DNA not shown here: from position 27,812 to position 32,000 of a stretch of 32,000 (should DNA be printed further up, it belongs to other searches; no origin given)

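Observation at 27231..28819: Expressed toxin CT1: cysteine-rich domain of unrecognised family paired with a ~7-TM immunity protein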

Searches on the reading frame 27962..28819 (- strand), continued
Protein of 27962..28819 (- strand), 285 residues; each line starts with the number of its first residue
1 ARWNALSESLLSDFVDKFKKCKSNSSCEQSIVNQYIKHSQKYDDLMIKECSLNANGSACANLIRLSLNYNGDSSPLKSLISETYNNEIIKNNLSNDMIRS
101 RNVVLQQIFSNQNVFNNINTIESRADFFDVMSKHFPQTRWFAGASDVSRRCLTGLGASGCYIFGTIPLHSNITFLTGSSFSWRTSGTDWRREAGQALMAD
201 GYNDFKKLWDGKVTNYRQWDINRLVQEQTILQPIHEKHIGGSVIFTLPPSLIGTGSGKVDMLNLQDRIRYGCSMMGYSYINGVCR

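Call 60: list_cluster_members(proteins=[P0005, P0006, P0007, P0009, P0010, P0011, P0020, P0025, P0031, P0043])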
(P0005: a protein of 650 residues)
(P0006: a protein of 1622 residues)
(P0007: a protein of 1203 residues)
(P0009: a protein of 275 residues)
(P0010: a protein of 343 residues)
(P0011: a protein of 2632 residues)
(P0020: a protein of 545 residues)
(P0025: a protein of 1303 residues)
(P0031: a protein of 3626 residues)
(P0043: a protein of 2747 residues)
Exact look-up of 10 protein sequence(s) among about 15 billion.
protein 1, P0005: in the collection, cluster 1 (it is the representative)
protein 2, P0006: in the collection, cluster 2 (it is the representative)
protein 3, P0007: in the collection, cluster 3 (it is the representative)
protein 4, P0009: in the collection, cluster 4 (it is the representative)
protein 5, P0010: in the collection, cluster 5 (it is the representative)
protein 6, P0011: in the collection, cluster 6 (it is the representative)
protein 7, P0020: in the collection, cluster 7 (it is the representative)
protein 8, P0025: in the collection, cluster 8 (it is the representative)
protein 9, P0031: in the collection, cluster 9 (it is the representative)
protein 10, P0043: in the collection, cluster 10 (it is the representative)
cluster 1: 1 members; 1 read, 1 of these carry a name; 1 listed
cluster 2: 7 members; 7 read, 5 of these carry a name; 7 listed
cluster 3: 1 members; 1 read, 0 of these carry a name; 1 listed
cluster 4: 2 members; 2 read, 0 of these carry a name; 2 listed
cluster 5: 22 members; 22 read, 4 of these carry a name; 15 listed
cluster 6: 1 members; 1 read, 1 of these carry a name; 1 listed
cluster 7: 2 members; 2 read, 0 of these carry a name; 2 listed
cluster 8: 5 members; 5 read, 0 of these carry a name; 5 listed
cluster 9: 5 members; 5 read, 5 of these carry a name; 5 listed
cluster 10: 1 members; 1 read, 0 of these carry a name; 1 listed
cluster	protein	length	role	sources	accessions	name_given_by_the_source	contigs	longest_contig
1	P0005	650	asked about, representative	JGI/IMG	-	filamentous hemagglutinin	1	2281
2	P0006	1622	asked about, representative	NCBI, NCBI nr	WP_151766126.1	DUF637 domain-containing protein [Acinetobacter colistiniresistens]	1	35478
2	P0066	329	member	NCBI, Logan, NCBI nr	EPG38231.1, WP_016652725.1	filamentous hemagglutinin [Acinetobacter colistiniresistens] | VENN motif pre-toxin domain-containing protein [Acinetobacter colistiniresistens]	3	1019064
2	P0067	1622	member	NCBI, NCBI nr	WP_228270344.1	DUF637 domain-containing protein [Acinetobacter colistiniresistens]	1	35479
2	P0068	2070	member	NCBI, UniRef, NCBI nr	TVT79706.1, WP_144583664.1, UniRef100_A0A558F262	DUF637 domain-containing protein [Acinetobacter colistiniresistens] | Filamentous hemagglutinin N-terminal domain-containing protein n=2 Tax=Acinetobacter ...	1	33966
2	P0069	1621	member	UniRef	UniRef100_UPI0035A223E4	DUF637 domain-containing protein n=1 Tax=Acinetobacter colistiniresistens TaxID=280145 ...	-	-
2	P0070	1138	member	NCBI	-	-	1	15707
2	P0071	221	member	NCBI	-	-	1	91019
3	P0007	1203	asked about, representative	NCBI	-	-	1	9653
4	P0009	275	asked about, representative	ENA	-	-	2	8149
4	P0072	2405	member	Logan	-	-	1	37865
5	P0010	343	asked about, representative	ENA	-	-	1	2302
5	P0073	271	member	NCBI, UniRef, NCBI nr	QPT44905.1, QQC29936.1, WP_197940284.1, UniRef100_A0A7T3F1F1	hypothetical protein [Moraxella nonliquefaciens] | Hemagglutinin n=2 Tax=Moraxella nonliquefaciens TaxID=478 RepID=A0A7T3F1F1_MORNO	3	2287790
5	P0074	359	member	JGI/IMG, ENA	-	haemagluttinin repeat protein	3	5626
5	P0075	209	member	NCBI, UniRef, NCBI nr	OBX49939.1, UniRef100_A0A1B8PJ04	hemagglutinin [Moraxella nonliquefaciens] | Hemagglutinin n=2 Tax=Moraxella nonliquefaciens TaxID=478 RepID=A0A1B8PJ04_MORNO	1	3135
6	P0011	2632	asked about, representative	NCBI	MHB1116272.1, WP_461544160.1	hemagglutinin repeat-containing protein [Sideroxydans sp.]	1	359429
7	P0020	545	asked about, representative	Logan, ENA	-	-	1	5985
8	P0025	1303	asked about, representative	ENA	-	-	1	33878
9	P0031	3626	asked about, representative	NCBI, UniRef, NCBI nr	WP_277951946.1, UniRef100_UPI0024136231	hemagglutinin repeat-containing protein [Pseudomonas sp. TH06] | two-partner secretion domain-containing protein n=1 Tax=Pseudomonas sp. TH06 ...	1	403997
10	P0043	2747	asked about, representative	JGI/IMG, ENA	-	-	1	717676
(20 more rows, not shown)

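Call 83: find_encoding_contigs(protein=P0006, flank=3000, max_places=2)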
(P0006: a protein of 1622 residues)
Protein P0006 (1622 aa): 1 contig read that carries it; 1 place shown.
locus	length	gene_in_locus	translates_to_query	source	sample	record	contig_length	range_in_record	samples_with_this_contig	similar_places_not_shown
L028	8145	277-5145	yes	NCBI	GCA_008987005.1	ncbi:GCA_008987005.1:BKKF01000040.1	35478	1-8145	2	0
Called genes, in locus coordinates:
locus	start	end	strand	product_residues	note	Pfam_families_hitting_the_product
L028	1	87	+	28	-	?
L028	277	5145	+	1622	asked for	PF04830:DUF637, PF04829:PT-VENN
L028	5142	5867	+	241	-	-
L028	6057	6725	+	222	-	PF00528:BPD_transp_1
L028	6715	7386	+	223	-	PF00528:BPD_transp_1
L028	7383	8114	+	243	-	PF09818:ABC_ATPase (faint), PF00005:ABC_tran, PF13304:AAA_21 (weak), PF02463:SMC_N (weak)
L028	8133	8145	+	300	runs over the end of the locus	PF00497:SBP_bac_3, PF10613:Lig_chan-Glu_bd (weak)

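Call 85: find_encoding_contigs(protein=P0007, flank=3000, max_places=2)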
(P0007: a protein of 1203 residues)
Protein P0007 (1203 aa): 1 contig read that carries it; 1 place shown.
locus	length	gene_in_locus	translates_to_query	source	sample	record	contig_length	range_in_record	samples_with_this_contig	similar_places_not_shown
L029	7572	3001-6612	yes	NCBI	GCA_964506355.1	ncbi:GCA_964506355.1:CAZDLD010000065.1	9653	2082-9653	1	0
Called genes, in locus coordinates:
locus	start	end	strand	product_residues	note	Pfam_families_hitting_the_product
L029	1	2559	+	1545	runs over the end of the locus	?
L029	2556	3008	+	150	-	-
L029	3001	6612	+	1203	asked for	PF13332:Fil_haemagg_2, PF04829:PT-VENN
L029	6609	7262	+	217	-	-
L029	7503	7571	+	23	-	?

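Call 102: fold_search(model_id=the predicted structure, library=viral)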
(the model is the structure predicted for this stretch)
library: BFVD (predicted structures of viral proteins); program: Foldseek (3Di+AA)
matches with E <= 10: 58; with E <= 0.001: 0
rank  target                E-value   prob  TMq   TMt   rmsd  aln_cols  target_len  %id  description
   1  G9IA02                8.4e-01  0.11  0.15  0.13  26.9       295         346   10  (no name in the UniProt tables at hand)
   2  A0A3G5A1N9            1.4e+00  0.07  0.15  0.14  19.9       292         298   11  Uncharacterized protein [Harvfovirus sp.]
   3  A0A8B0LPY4            1.9e+00  0.08  0.16  0.17  17.8       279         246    9  Tetratricopeptide repeat protein [uncultured archaeal virus]
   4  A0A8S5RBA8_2          2.2e+00  0.05  0.16  0.07  36.0       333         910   15  Chromosome segregation ATPase [virus sp. ctmTa7]
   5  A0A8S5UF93            2.2e+00  0.04  0.13  0.14  22.3       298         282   10  Uncharacterized protein [Myoviridae sp. ctcyQ27]
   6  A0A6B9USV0            2.5e+00  0.03  0.12  0.08  27.6       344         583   10  (no name in the UniProt tables at hand)
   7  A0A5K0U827            2.8e+00  0.08  0.21  0.18  16.5       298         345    8  Gamma-soluble NSF attachment protein (Fragment) [Yasminevirus sp. GU-2018]
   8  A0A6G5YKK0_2          3.0e+00  0.04  0.14  0.05  23.6       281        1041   11  (no name in the UniProt tables at hand)
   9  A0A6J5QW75            3.0e+00  0.02  0.12  0.09  53.3       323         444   10  Uncharacterized protein [uncultured Caudovirales phage]
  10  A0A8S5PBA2            3.5e+00  0.02  0.13  0.08  25.4       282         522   12  Minor capsid protein [Siphoviridae sp. ctMYJ33]
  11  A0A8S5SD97            3.9e+00  0.06  0.15  0.12  15.5       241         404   11  Tetratricopeptide repeat [Siphoviridae sp. ctnpt50]
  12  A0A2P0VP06            3.9e+00  0.04  0.17  0.17  32.6       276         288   10  Uncharacterized protein [Tetraselmis virus 1]
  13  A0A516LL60            4.3e+00  0.03  0.13  0.12  19.6       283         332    8  (no name in the UniProt tables at hand)
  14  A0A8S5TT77            4.3e+00  0.03  0.12  0.06  24.4       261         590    9  Minor capsid protein [Siphoviridae sp. ctzm5103]
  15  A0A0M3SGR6            4.9e+00  0.04  0.20  0.12  19.1       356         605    9  (no name in the UniProt tables at hand)
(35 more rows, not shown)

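Call 106: search_dna_similar(query=window:27962-28819:-, collection=plasmids, mode=protein, max_evalue=0.001, max_rows=15)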
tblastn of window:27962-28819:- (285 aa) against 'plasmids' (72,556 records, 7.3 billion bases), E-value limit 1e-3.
No match.

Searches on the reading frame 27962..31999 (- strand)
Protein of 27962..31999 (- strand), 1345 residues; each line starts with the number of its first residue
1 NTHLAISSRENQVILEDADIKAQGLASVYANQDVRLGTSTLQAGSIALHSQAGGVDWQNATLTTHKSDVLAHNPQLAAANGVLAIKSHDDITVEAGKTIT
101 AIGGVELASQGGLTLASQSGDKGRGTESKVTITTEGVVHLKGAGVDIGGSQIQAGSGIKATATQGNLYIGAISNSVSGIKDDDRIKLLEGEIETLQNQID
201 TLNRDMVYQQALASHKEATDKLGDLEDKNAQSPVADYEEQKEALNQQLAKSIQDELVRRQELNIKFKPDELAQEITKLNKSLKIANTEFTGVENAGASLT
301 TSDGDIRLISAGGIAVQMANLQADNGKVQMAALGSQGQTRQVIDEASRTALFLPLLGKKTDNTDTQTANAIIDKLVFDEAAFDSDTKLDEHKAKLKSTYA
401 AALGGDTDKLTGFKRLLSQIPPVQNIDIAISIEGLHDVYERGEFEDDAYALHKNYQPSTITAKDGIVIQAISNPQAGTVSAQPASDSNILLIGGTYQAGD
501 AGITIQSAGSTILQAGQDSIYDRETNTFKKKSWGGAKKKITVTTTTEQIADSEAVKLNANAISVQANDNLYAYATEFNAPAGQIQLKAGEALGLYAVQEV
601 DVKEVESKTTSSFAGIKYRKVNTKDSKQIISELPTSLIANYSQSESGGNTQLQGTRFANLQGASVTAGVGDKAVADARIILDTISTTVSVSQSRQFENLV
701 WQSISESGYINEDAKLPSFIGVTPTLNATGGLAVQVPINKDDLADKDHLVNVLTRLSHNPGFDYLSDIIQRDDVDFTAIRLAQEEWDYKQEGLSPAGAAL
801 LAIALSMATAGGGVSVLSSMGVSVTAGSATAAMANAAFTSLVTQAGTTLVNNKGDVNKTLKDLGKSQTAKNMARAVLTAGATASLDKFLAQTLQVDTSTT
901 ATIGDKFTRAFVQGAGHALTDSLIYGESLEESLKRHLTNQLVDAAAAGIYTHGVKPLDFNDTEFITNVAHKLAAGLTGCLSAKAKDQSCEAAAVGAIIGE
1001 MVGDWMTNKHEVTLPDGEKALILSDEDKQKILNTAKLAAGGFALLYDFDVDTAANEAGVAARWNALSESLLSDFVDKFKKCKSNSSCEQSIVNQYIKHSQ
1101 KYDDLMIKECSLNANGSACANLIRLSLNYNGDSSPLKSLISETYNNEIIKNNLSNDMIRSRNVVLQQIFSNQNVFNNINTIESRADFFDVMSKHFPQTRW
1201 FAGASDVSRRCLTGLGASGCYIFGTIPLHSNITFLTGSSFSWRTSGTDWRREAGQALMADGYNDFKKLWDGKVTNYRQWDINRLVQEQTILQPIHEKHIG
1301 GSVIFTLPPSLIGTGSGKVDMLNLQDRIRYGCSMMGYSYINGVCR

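Call 6: search_protein_families(library=pfam, proteins=[window:27962-31999:-], max_evalue=1)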
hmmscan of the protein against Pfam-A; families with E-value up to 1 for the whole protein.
window:27962-31999:- (1345 aa): 4 families
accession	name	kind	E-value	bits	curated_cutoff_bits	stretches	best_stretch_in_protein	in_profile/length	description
PF04830.18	DUF637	-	2e-23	83.4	26.6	1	833-996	1-168/168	Possible hemagglutinin (DUF637)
PF04829.18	PT-VENN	-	0.0004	20.9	20.3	1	1023-1067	4-51/52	Pre-toxin domain with VENN motif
PF21726.2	DUF6862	-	0.032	14.7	24.1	1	1074-1124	6-56/67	Family of unknown function (DUF6862)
PF19605.4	DUF6110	-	0.72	10.4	26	0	801-876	6-77/85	Family of unknown function (DUF6110)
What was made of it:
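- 27962..32000 (-): 3' portion of cdiA (tpsA-type effector), open reading frame running off the window edge. Pfam DUF637 2e-23 and PT-VENN 4e-4 (call 6).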

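Call 7: search_protein_families(library=ncbifam, proteins=[window:27962-31999:-], max_evalue=1)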
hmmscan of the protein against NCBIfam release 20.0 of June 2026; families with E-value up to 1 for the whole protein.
window:27962-31999:- (1345 aa): 2 families
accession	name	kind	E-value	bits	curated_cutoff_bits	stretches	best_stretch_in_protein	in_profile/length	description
NF041012.2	T4P_ComGB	equivalog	0.23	10.8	240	1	840-935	163-257/332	competence type IV pilus assembly protein ComGB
NF041066.2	DpdI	equivalog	0.35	10.8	150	1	194-302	2-98/239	protein DpdI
